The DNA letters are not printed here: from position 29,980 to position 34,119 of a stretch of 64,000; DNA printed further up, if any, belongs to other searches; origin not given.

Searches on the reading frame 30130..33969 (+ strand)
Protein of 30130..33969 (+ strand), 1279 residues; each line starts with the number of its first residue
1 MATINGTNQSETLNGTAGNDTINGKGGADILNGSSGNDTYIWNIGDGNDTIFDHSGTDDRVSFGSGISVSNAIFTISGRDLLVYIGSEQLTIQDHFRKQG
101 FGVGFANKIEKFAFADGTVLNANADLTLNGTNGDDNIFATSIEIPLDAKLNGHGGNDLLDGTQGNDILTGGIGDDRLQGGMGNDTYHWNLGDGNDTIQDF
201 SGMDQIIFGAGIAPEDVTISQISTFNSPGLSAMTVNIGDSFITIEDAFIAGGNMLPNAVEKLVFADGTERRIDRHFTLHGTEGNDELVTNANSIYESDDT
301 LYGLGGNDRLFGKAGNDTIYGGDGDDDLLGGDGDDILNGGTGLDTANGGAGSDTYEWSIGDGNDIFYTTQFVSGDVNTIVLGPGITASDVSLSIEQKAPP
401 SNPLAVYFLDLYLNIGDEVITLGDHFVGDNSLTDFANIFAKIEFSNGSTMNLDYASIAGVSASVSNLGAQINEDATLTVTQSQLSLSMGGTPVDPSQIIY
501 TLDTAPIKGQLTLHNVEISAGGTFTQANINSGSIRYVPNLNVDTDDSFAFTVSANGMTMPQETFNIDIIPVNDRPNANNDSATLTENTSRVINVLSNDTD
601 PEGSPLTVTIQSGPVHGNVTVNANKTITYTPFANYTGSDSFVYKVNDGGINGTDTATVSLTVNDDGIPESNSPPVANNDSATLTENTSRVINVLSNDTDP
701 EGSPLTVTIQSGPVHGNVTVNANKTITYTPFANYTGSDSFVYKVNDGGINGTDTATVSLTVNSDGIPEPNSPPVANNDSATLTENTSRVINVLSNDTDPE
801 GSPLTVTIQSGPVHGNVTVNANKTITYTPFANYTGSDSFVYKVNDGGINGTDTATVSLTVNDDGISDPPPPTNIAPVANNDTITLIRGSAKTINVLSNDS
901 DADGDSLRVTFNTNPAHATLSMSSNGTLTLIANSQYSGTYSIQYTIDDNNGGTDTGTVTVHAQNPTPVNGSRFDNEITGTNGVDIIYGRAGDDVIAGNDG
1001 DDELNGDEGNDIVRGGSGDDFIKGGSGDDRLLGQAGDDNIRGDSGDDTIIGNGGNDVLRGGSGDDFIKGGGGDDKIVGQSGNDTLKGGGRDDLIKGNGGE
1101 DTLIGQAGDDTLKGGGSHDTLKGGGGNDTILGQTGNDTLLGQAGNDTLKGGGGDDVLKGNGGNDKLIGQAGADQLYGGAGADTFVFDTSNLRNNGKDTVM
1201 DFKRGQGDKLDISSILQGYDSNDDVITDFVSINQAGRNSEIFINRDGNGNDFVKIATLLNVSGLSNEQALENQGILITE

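Call 110: search_protein_families(library=pfam, proteins=[window:30130-33969:+], max_evalue=0.01)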
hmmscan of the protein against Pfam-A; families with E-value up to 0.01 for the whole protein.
window:30130-33969:+ (1279 aa): 8 families
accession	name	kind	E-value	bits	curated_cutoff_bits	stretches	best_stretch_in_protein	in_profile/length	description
PF17963.7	Big_9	-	2.4e-88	291.6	23.6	4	671-760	1-89/89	Bacterial Ig domain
PF17892.7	Cadherin_5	-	5.3e-68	225.4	26.5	4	571-663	1-98/98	Cadherin-like domain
PF00353.25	HemolysinCabind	-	1.8e-67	223.1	23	11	1050-1085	1-36/36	RTX calcium-binding nonapeptide repeat (4 copies)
PF17803.7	Cadherin_4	-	2.3e-63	211.1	25.1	4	563-629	2-71/71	Bacterial cadherin-like domain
PF16184.11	Cadherin_3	-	2.8e-17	63.1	25.5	1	468-568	8-106/106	Cadherin-like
PF06594.17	HCBP_related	-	8.4e-14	51.7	21.4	1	86-123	9-41/42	Haemolysin-type calcium binding protein related domain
PF08784.17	RPA_C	-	0.0023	19.1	22.6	0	658-699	24-66/106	Replication protein A C terminal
PF00114.24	Pilin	-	0.0029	19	22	0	671-740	27-89/108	Pilin (bacterial filament)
